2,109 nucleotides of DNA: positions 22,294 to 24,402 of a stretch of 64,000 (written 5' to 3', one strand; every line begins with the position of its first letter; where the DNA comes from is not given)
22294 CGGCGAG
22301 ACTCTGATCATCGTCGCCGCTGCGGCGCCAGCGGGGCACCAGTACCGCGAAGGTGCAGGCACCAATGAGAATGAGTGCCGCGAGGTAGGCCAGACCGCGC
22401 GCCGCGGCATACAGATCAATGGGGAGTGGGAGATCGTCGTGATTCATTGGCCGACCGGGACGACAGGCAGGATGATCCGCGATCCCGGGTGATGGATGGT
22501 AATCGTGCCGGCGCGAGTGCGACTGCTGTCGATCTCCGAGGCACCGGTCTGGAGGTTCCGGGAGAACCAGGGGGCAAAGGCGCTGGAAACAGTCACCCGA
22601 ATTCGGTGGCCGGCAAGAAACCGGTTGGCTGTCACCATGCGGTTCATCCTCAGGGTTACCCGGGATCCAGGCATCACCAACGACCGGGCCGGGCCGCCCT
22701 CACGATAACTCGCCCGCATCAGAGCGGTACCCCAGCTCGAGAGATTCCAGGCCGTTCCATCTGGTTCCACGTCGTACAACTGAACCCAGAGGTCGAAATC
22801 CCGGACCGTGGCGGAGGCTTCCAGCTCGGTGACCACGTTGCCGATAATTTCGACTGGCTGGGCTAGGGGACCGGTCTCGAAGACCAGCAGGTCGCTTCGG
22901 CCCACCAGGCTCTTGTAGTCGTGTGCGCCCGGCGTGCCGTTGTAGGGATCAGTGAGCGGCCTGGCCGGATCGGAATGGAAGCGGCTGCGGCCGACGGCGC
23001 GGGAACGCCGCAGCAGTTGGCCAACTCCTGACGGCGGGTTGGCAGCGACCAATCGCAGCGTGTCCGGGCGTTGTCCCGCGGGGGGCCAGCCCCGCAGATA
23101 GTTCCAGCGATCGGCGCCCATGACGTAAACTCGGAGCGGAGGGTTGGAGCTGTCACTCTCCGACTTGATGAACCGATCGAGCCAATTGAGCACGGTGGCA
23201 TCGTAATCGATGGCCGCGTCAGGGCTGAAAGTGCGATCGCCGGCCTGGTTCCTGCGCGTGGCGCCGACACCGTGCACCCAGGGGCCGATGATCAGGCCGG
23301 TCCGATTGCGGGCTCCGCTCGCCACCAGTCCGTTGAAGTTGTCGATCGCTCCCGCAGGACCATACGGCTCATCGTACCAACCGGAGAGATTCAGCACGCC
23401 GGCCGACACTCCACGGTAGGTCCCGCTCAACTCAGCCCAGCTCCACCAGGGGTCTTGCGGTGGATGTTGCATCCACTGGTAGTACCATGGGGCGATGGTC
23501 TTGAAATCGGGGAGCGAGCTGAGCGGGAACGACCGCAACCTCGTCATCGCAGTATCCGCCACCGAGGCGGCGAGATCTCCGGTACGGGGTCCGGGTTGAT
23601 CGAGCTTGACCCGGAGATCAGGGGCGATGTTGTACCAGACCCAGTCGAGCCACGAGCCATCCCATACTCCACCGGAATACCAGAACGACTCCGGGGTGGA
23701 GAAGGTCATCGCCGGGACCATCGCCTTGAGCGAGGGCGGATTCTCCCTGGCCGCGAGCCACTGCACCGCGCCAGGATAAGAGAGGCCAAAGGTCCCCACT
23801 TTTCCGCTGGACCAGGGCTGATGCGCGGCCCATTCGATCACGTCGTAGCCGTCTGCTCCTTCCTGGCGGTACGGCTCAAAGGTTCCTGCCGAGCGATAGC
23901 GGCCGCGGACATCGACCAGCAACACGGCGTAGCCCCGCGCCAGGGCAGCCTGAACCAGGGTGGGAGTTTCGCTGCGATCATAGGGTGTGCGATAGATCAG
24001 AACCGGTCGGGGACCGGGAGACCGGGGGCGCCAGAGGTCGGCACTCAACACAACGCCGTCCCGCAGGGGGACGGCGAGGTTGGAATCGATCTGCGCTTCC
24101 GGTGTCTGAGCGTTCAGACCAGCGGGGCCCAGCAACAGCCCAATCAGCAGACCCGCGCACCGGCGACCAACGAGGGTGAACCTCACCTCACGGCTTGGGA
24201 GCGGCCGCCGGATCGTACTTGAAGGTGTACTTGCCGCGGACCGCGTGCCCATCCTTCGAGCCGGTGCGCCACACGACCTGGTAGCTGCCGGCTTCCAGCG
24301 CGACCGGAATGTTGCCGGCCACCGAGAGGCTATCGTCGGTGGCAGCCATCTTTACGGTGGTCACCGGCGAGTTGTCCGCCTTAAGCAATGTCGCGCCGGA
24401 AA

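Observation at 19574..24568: Six translationally coupled genes: copC, CocE/NonD serine hydrolase, copD, sco, pcuAC, ctaG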

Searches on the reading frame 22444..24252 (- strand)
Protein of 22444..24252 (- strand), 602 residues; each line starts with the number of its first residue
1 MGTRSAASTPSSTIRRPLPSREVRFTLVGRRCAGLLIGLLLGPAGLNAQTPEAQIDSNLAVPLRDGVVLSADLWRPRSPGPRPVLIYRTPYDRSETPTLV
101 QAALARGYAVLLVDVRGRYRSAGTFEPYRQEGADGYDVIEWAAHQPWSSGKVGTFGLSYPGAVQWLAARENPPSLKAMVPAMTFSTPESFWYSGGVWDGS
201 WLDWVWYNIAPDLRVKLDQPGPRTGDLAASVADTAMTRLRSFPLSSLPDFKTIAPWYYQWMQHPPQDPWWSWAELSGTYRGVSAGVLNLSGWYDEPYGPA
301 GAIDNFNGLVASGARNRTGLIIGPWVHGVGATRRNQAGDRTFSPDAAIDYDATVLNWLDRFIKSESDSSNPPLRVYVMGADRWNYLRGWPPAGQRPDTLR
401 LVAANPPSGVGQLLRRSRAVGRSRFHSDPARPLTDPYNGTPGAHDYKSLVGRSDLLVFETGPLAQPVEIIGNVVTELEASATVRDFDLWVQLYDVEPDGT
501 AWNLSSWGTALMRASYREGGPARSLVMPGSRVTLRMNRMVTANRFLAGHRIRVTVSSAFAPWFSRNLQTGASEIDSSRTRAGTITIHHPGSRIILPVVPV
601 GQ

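Call 3: search_protein_families(library=pfam, proteins=[window:22444-24252:-], max_evalue=0.01)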
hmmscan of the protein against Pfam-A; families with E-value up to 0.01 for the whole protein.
window:22444-24252:- (602 aa): 2 families
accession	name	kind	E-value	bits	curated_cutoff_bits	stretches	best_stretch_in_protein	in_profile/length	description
PF02129.25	Peptidase_S15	-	5.8e-54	184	23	1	65-328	1-261/262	X-Pro dipeptidyl-peptidase (S15 family)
PF08530.16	PepX_C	-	6.7e-31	108.3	22.5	1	370-589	6-209/217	X-Pro dipeptidyl-peptidase C-terminal non-catalytic domain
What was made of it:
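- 22444..24186 (-): CocE/NonD (peptidase S15) serine hydrolase, 580 aa from GTG 24186, with a predicted Sec signal peptide. Pfam Peptidase_S15 184 bits and PepX_C 108 bits (call 3).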

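Call 5: find_homologous_proteins(query=window:22444-24186:-, max_evalue=1e-10)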
Query window:22444-24186:- (580 aa): 3873 proteins with E <= 1e-10 among 8000 candidates; the best 120 are listed.
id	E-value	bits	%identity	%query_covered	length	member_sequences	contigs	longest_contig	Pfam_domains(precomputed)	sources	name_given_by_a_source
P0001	0.0e+0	1341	100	100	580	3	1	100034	PF02129.25,PF08530.17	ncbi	-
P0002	0.0e+0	1122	82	100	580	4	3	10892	PF02129.25,PF08530.17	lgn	-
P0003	0.0e+0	1110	81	100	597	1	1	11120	PF02129.25,PF08530.17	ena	-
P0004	0.0e+0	1102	82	96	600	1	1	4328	PF02129.25,PF08530.17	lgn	-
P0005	0.0e+0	1048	78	99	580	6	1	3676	PF02129.25,PF08530.17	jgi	-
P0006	0.0e+0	1025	75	100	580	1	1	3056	PF02129.25,PF08530.17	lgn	-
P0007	4.7e-289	978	75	98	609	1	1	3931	PF02129.25,PF08530.17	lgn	-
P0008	1.7e-271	920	70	98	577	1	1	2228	PF02129.25,PF08530.17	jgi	-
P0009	5.5e-268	908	70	96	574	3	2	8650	PF02129.25,PF08530.17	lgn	-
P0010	5.4e-265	899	77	84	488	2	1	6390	PF02129.25,PF08530.17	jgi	-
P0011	9.7e-238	809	61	99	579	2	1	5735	PF02129.25,PF08530.17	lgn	-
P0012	4.7e-237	806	63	96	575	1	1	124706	PF02129.25,PF08530.17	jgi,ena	jgi:putative CocE/NonD family hydrolase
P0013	2.3e-236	804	62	99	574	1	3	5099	PF02129.25,PF08530.17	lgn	-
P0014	1.4e-231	788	61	98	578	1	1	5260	PF02129.25,PF08530.17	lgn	-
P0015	6.5e-231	786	62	96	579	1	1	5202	PF02129.25,PF08530.17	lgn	-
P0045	8.7e-212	723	58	98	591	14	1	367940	PF02129.25,PF08530.17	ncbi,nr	ncbi:MAG: CocE/NonD family hydrolase [Gemmatimonadetes bacterium]|nr:CocE/NonD family hydrolase [Gem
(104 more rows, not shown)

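Call 7: find_encoding_contigs(protein=P0002, flank=8000, max_places=3)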
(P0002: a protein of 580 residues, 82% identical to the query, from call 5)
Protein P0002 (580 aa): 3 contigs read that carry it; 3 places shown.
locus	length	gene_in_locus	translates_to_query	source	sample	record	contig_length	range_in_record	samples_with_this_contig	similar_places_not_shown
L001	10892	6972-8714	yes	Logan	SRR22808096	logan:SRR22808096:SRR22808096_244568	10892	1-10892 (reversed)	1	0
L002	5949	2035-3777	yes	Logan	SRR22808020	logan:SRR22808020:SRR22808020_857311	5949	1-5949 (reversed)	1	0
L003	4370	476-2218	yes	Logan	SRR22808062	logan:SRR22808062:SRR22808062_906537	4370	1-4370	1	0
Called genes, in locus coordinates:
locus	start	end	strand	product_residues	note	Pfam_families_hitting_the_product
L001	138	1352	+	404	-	PF17170:DUF5128 (weak)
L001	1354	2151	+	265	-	PF02567:PhzC-PhzF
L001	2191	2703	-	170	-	-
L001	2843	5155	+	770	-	PF13620:CarboxypepD_reg, PF13715:CarbopepD_reg_2, PF07715:Plug, PF00593:TonB_dep_Rec_b-barrel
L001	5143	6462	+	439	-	PF13088:BNR_2 (weak)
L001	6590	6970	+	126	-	PF04234:CopC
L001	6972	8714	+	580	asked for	PF02129:Peptidase_S15, PF08530:PepX_C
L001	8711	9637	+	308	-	PF05425:CopD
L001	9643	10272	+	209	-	PF02630:SCO1-SenC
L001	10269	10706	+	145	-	PF04314:LpqE-like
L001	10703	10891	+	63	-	?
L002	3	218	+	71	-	?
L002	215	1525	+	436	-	PF13088:BNR_2 (weak)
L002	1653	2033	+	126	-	PF04234:CopC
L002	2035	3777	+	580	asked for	PF02129:Peptidase_S15, PF08530:PepX_C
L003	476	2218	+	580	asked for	PF02129:Peptidase_S15, PF08530:PepX_C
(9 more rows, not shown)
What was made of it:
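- Checked: Gene calls in relative L001 start sco 6 nt after copD (call 7).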

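Call 8: find_encoding_contigs(protein=P0012, flank=8000, max_places=2)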
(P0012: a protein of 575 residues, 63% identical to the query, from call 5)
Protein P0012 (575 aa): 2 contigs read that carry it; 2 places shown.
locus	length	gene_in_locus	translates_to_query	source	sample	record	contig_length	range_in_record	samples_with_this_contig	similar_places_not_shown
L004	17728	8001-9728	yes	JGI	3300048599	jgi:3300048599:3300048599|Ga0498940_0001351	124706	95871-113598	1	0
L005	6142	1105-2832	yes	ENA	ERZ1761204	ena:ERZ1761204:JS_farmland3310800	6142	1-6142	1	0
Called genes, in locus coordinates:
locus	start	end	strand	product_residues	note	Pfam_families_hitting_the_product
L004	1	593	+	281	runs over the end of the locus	PF00950:ABC-3, PF01032:FecCD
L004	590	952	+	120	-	-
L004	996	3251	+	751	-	PF13620:CarboxypepD_reg, PF13715:CarbopepD_reg_2, PF07715:Plug, PF00593:TonB_dep_Rec_b-barrel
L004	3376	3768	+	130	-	-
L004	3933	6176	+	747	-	PF13620:CarboxypepD_reg, PF13715:CarbopepD_reg_2, PF07715:Plug, PF00593:TonB_dep_Rec_b-barrel, PF14905:OMP_b-brl_3 (weak)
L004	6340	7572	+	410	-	PF13088:BNR_2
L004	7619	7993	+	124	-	PF04234:CopC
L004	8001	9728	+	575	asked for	PF02129:Peptidase_S15, PF08530:PepX_C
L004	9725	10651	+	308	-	PF05425:CopD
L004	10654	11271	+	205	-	PF00578:AhpC-TSA (weak), PF02630:SCO1-SenC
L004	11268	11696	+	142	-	PF04314:LpqE-like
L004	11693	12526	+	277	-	PF09678:Caa3_CtaG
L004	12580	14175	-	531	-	PF01590:GAF (weak), PF13185:GAF_2 (weak), PF13492:GAF_3 (weak)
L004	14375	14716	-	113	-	-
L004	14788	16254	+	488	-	PF00392:GntR, PF00155:Aminotran_1_2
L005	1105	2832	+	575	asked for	PF02129:Peptidase_S15, PF08530:PepX_C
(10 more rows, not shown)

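Call 9: find_encoding_contigs(protein=P0045, flank=8000, max_places=2)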
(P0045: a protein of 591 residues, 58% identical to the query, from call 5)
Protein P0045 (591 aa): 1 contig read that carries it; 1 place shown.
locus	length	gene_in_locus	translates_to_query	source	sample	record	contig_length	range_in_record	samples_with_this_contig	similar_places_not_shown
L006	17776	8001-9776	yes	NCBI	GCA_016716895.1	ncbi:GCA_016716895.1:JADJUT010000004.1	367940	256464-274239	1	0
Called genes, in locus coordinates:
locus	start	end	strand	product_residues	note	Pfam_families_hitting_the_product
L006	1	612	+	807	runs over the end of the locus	PF07715:Plug, PF00593:TonB_dep_Rec_b-barrel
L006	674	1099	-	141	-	PF18616:CdiI_3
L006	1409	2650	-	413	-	-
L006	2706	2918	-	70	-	-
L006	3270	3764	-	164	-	PF03918:CcmH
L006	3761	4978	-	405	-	PF00034:Cytochrom_C (faint), PF03150:CCP_MauG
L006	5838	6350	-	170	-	-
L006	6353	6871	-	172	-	PF04314:LpqE-like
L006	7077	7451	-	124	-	-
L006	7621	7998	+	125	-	PF04234:CopC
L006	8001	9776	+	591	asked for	PF02129:Peptidase_S15, PF08530:PepX_C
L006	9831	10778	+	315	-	PF05425:CopD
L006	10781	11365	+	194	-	PF02630:SCO1-SenC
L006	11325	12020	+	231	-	PF08534:Redoxin (weak), PF02630:SCO1-SenC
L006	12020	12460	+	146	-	PF04314:LpqE-like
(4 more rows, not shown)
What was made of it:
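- Tried and rejected: I rejected it in favour of GTG 24186 (calls 5, 7-9).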

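Call 11: search_solved_structures(query=window:22444-24186:-, max_evalue=0.00001, show_alignments=2)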
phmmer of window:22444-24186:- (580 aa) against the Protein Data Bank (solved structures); distinct sequences matched with E-value up to 0.00001: 19.
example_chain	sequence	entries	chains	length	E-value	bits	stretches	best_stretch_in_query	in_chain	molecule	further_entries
3ida_A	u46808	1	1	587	1.4e-64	221.6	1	33-576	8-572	Cocaine esterase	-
4p08_A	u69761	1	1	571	1.5e-64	221.6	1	33-576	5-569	Cocaine esterase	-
3i2g_A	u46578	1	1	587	2.1e-64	221.1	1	33-576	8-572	Cocaine esterase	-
3i2h_A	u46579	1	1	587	2.4e-64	220.9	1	33-576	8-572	Cocaine esterase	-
3i2f_A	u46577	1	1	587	2.8e-64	220.7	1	33-576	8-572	Cocaine esterase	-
3i2j_A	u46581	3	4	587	3.4e-64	220.4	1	33-576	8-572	Cocaine esterase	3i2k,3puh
1ju3_A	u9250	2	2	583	4.1e-64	220.1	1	33-576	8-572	cocaine esterase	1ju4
3i2i_A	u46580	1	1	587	4.5e-64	220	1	33-576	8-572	Cocaine esterase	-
3pui_A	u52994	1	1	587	6.8e-64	219.4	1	34-576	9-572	Cocaine esterase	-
1l7q_A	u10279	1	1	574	8.4e-64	219.1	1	33-576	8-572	cocaine esterase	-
1l7r_A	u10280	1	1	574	9.7e-64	218.9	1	33-576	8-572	cocaine esterase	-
9k48_A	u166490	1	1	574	1.4e-63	218.4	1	33-576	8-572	Cocaine esterase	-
7f65_A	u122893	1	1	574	1.7e-63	218.1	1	33-576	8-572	Cocaine esterase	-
1mpx_A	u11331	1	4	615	1.3e-31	112.7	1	32-550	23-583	alpha-amino acid ester hydrolase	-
2b4k_A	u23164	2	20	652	2.3e-29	105.3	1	33-576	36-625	Alpha-amino acid ester hydrolase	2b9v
4pf1_A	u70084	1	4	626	1.7e-26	95.9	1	38-549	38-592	Peptidase S15/CocE/NonD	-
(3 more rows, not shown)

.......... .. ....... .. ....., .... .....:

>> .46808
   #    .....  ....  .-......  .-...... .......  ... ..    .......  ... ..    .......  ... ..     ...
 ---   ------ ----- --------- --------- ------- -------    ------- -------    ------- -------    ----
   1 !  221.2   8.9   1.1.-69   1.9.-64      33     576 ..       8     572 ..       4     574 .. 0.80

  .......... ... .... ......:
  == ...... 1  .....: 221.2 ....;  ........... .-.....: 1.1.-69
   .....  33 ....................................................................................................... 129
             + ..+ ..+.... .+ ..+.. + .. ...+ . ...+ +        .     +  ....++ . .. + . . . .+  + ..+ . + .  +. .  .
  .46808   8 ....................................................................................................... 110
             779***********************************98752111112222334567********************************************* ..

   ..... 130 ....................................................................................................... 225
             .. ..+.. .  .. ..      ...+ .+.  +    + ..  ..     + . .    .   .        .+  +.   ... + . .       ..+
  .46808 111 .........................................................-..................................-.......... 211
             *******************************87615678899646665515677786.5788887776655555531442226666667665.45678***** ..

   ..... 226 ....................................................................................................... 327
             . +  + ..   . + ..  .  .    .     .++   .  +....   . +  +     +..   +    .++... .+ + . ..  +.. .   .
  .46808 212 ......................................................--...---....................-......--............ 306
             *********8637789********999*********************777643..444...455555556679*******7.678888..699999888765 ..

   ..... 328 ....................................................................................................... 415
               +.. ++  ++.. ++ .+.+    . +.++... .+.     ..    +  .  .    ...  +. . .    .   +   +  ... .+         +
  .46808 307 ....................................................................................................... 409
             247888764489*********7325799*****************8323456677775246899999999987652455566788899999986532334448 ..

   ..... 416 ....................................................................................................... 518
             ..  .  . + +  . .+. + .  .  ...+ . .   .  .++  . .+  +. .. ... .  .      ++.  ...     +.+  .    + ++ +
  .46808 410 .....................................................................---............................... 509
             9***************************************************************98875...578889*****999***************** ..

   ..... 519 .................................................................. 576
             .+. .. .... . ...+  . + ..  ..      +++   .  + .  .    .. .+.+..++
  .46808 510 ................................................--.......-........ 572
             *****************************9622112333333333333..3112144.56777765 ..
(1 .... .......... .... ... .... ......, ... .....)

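Call 13: find_related_loci(query=A2, collection=genome_contigs, flank=8000)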
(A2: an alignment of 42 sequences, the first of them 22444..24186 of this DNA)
Query A2 (580 aa) in genome_contigs; peptide patterns used: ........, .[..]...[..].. (x = any residue, [..] = any of these).
250 stretches matched a pattern; 210 encode a relative of the query (tblastn E <= 1e-3); the best 80 are kept; 80 distinct loci.
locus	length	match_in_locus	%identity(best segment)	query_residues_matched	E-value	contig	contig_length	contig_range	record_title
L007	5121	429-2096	70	24-580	0e+0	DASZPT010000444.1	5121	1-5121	MAG TPA_asm: Gemmatimonadales bacterium isolate SMAG_U5978 k141_389570, whole genome shotgun sequence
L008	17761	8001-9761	60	3-576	0e+0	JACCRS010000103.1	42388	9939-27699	MAG: Gemmatimonadales bacterium isolate MGR_bin28 SD2897-2912_k127_5256497, whole genome shotgun sequence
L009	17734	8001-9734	60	13-578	0e+0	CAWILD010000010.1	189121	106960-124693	MAG: uncultured Gemmatimonadales bacterium isolate MFD05176.bin.1.238 genome assembly, contig: contig_43511, whole genom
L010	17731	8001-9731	59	5-580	0e+0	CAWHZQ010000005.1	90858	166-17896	MAG: uncultured Gemmatimonadales bacterium isolate MFD08821.bin.2.30 genome assembly, contig: contig_25912, whole genome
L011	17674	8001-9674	60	32-577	0e+0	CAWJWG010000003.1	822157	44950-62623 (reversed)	MAG: uncultured Gemmatimonadales bacterium isolate MFD01275.bin.1.56 genome assembly, contig: contig_5548, whole genome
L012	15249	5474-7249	60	10-577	0e+0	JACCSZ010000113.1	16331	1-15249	MAG: Gemmatimonadales bacterium isolate MGR_bin61 SD2897-2912_k127_1901486, whole genome shotgun sequence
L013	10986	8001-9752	58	1-577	0e+0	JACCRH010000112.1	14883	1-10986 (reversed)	MAG: Gemmatimonadales bacterium isolate MGR_bin17 SD2897-2912_k127_1448347, whole genome shotgun sequence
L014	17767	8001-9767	57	2-577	0e+0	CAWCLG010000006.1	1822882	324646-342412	MAG: uncultured Gemmatimonadales bacterium isolate MFD03602.bin.2.71 genome assembly, contig: contig_4753, whole genome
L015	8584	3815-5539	56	8-578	0e+0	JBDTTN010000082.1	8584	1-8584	MAG: Gemmatimonadota bacterium isolate cluster3_bin.297 NODE_39656_length_8584_cov_7.797749, whole genome shotgun sequen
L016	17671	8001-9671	59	33-577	0e+0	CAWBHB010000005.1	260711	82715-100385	MAG: uncultured Gemmatimonadales bacterium isolate MFD06229.bin.2.149 genome assembly, contig: contig_32678, whole genom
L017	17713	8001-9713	56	10-577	0e+0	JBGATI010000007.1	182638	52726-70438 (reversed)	MAG: Gemmatimonadales bacterium isolate MAG_AAO_H10.65 AAOH10-65_opera_contig_402, whole genome shotgun sequence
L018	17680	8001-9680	58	22-577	0e+0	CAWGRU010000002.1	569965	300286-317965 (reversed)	MAG: uncultured Gemmatimonadales bacterium isolate MFD05942.bin.1.100 genome assembly, contig: contig_12721, whole genom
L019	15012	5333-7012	59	33-578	0e+0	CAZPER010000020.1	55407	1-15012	MAG TPA_asm: uncultured Gemmatimonadaceae bacterium isolate SRP302447_co1_815 genome assembly, contig: NODE_1785_length_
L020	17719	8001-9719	56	10-579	0e+0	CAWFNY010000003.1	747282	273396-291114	MAG: uncultured Gemmatimonadales bacterium isolate MFD05942.bin.1.314 genome assembly, contig: contig_4743, whole genome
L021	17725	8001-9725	59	13-580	0e+0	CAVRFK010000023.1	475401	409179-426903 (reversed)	MAG: uncultured Gemmatimonadales bacterium isolate MFD04935.bin.2.102 genome assembly, contig: contig_268, whole genome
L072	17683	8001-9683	51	30-577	4e-176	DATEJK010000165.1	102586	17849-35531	MAG TPA_asm: Terriglobales bacterium isolate SMAG_U8862 k141_991834, whole genome shotgun sequence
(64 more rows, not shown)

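Call 36: search_protein_families(library=ncbifam, proteins=[window:22444-24186:-], max_evalue=0.001)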
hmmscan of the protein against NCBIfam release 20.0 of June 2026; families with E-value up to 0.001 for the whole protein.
window:22444-24186:- (580 aa): 3 families
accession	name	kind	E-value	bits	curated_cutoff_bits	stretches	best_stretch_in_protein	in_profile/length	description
TIGR00976.1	CocE_NonD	subfamily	3.9e-95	319.9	66.3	1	39-577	1-549/550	CocE/NonD family hydrolase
NF003780.0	PRK05371.1-1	subfamily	4.1e-09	35.4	642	0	328-558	359-577/594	Xaa-Pro dipeptidyl-peptidase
NF003782.0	PRK05371.1-3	subfamily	1.1e-05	24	711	0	124-174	255-305/648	Xaa-Pro dipeptidyl-peptidase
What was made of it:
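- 22444..24186 (-): TIGR00976 319.9 bits against a cut-off of 66.3 (call 36).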

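Call 48: search_protein_families(library=pfam, proteins=[L007:81-371:+, L007:2116-3165:-, L072:6569-7891:+, L013:6094-6849:-, L021:9729-11006:-], max_evalue=0.001)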
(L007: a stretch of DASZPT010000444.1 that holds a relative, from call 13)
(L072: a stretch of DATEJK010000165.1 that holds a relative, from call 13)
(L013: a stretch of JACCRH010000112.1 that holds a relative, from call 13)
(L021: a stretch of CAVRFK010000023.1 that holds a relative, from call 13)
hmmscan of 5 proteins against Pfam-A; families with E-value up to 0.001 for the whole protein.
L007:81-371:+ (96 aa): 0 families

L007:2116-3165:- (349 aa): 0 families

L072:6569-7891:+ (440 aa): 2 families
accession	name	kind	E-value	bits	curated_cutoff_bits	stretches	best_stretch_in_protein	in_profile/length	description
PF13520.12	AA_permease_2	-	5.8e-51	174.2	27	1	15-404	1-403/427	Amino acid permease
PF00324.27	AA_permease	-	3.1e-35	122.2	24.6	1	27-406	9-421/470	Amino acid permease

L013:6094-6849:- (251 aa): 0 families

L021:9729-11006:- (425 aa): 3 families
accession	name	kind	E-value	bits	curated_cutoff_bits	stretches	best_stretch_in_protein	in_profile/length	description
PF09859.15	Oxygenase-NA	-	2e-88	294.8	26.2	1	253-424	1-172/172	Oxygenase, catalysing oxidative methylation of damaged DNA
PF01035.26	DNA_binding_1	-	4.5e-27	94.1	27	1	99-171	1-73/81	6-O-methylguanine DNA methyltransferase, DNA binding domain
PF13640.12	2OG-FeII_Oxy_3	-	0.00024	22.4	27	1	317-419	3-95/98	2OG-Fe(II) oxygenase superfamily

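Call 64: predict_structure(alignment_id=A2)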
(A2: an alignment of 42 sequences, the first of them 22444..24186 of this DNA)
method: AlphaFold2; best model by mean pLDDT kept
length: 580 residues; sequences in the alignment: 42
mean_pLDDT: 84.5   pTM: 0.86
mean pLDDT of the five models: 84.5, 80.8, 80.3, 79.1, 78.7
residues with pLDDT >= 90: 270; 70-90: 234; 50-70: 68; < 50: 8
segments of 3 or more residues with pLDDT < 50: 25-27
pLDDT, mean of each block of 10 residues (from residue 1): 64 65 53 91 89 91 85 80 94 70 74 94 96 82 89 90 81 70 80 83 84 75 74 75 77 87 92 85 94 93 87 93 92 93 68 95 91 96 86 93 84 81 91 94 96 96 88 97 85 75 90 92 98 75 57 62 96 87
secondary structure, 60 per line:
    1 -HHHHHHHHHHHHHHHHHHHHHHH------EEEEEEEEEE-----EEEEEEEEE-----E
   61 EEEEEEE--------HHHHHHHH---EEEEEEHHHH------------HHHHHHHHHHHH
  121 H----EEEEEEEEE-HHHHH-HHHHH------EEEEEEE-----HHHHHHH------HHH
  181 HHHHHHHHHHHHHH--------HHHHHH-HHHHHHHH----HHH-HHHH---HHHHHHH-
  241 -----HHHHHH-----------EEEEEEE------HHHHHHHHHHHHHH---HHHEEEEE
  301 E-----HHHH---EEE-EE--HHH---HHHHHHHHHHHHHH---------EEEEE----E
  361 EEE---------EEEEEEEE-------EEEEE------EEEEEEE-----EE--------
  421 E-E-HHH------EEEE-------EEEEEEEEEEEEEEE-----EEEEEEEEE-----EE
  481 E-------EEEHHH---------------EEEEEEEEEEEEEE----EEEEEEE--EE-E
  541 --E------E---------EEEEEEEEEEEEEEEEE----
elements in order: H2-24 E31-40 E46-54 E60-67 H76-83 E87-92 H93-96 H109-121 E126-134 H136-140 H142-146 E153-159 H165-171 H178-194 H203-208 H210-217 H226-229 H233-239 H246-251 E263-269 H276-289 E296-301 H307-310 E314-316 H328-341 E351-355 E360-363 E373-380 E388-392 E399-405 E434-437 E445-459 E465-473 E479-481 E489-491 E510-523 E528-534 E560-576
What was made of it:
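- On CocE/NonD hydrolase family (Pfam Peptidase_S15 + PepX_C; TIGR00976): AlphaFold2 model pLDDT 84.5, pTM 0.86 (call 64).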
